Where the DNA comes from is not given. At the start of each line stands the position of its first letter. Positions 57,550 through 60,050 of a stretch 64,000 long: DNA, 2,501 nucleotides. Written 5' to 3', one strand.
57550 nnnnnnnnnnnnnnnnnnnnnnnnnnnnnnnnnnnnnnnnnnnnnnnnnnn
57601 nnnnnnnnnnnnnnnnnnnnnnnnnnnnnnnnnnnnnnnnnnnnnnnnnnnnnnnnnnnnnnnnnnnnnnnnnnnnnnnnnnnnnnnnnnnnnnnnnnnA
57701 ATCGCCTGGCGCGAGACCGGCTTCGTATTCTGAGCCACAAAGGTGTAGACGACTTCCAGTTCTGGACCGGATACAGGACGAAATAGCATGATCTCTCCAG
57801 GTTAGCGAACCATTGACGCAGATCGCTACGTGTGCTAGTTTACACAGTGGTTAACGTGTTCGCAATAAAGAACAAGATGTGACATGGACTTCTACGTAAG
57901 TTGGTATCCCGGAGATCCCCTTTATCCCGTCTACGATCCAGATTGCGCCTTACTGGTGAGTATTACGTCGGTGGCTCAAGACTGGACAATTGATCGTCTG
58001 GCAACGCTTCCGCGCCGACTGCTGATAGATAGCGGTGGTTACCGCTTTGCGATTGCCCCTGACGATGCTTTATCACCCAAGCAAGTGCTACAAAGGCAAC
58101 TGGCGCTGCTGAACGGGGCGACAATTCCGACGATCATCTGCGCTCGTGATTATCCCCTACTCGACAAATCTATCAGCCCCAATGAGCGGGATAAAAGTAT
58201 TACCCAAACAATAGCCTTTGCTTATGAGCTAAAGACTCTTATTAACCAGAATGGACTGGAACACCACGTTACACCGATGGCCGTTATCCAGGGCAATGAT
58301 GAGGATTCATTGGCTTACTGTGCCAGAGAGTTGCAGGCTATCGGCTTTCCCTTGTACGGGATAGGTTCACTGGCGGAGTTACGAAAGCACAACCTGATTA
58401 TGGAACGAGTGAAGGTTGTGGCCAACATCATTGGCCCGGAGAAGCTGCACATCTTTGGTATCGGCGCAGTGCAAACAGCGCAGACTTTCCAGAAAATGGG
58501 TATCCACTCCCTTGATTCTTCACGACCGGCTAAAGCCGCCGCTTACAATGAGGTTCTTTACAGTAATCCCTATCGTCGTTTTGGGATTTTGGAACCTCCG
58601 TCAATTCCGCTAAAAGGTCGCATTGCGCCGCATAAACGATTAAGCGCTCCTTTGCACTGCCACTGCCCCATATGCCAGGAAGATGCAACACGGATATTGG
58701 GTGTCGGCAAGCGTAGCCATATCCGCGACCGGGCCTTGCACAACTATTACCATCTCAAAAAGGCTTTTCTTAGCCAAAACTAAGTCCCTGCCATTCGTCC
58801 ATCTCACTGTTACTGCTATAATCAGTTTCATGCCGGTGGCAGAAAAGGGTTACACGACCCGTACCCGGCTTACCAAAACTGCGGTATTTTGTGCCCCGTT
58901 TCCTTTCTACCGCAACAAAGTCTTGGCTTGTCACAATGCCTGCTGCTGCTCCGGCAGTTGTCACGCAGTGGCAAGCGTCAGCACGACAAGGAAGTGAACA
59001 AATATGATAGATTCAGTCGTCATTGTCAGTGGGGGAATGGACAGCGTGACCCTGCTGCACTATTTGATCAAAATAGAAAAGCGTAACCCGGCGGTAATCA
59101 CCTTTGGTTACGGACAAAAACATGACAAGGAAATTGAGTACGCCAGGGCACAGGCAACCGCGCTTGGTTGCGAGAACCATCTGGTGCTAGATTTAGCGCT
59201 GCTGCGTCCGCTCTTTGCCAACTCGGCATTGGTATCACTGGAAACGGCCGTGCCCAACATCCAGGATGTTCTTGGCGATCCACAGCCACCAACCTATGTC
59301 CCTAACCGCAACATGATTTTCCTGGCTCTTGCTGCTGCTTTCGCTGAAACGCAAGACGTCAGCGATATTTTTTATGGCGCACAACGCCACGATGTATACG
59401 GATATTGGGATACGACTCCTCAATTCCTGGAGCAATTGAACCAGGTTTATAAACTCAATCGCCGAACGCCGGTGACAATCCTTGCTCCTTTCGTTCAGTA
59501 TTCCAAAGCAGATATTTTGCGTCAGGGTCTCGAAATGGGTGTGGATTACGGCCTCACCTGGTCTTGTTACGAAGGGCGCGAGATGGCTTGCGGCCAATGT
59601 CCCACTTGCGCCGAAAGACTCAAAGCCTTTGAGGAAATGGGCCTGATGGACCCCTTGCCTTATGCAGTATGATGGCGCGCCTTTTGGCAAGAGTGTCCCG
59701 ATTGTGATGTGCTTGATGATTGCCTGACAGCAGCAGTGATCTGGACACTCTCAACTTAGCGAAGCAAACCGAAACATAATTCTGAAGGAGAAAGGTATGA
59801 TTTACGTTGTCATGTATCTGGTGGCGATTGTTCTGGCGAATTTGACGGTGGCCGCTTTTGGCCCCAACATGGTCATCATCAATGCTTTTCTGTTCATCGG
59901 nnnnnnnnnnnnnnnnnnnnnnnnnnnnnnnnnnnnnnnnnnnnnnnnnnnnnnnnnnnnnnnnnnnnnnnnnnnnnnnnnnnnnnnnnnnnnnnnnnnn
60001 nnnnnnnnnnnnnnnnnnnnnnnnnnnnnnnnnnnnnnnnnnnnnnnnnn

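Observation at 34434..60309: Non-canonical Dpd-type 7-deazaguanine DNA modification/restriction island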

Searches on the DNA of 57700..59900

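Call 99: search_rna_families(source=window, start=57700, end=59900, threshold=evalue, max_evalue=1)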
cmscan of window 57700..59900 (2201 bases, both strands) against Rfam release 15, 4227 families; matches with E-value up to 1: 0.
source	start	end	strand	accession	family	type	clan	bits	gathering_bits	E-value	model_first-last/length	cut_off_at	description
